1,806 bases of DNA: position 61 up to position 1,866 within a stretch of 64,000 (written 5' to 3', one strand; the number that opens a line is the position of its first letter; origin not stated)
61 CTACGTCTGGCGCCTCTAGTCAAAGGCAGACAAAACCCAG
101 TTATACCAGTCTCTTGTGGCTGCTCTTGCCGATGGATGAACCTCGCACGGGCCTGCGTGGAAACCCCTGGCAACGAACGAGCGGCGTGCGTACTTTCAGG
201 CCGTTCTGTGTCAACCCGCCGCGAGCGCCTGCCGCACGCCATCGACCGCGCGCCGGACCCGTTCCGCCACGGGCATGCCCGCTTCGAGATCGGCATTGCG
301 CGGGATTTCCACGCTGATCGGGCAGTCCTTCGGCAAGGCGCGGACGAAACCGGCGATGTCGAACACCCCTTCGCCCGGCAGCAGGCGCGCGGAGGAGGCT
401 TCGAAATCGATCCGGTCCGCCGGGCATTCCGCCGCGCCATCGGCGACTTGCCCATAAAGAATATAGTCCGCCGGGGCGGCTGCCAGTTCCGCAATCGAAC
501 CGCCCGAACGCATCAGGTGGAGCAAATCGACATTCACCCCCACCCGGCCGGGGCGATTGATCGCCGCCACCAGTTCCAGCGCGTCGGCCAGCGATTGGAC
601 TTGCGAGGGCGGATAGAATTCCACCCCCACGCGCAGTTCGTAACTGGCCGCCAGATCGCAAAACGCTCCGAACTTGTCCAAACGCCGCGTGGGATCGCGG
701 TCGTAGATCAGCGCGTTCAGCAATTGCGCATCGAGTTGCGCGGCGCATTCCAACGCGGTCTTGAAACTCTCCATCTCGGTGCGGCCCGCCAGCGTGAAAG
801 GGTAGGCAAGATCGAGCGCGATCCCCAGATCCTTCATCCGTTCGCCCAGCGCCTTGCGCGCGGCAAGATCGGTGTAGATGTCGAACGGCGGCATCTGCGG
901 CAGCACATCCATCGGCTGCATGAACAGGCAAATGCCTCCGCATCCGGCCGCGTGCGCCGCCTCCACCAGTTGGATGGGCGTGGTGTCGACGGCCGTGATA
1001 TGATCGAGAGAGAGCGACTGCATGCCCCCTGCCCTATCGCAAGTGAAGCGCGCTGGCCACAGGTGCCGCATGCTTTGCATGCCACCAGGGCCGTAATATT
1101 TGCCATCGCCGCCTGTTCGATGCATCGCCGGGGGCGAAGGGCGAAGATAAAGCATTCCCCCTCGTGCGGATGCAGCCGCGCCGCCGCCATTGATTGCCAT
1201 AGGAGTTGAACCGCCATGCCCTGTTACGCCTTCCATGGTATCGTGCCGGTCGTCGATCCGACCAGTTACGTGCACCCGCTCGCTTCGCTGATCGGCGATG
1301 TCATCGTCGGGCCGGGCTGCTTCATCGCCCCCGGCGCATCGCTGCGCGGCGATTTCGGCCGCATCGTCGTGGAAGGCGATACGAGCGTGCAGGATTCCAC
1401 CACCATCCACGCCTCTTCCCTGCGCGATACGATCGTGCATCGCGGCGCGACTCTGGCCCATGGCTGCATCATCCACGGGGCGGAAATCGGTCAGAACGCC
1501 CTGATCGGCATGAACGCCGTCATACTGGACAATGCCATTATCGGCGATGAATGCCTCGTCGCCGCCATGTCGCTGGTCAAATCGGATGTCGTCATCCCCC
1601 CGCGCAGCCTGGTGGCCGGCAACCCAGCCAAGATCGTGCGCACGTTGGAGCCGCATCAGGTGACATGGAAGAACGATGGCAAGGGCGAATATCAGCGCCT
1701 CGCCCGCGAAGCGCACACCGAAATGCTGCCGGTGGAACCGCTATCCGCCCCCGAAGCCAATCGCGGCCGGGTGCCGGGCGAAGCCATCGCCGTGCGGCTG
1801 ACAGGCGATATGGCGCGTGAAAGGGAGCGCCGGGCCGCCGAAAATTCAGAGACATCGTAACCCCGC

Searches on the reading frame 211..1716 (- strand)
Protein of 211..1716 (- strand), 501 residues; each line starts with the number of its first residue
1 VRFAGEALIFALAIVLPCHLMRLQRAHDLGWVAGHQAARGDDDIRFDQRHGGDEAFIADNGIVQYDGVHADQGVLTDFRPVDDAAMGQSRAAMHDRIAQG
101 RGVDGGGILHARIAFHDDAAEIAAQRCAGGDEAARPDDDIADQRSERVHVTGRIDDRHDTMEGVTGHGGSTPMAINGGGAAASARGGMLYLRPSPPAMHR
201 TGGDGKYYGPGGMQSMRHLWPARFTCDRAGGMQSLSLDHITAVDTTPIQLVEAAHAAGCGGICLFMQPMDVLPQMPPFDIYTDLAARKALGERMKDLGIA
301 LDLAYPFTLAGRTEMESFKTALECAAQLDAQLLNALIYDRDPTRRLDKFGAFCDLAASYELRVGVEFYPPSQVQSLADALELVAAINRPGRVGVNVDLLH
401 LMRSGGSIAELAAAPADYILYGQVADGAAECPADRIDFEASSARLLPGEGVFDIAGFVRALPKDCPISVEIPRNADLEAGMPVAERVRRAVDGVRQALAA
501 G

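Call 29: search_protein_families(library=pfam, proteins=[window:211-1716:-], max_evalue=0.0001)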
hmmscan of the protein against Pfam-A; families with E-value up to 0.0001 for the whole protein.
window:211-1716:- (501 aa): 1 family
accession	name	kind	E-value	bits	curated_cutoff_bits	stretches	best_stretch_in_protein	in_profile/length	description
PF01261.30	AP_endonuc_2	-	7e-18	65.7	31.1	1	251-479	1-241/249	Xylose isomerase-like TIM barrel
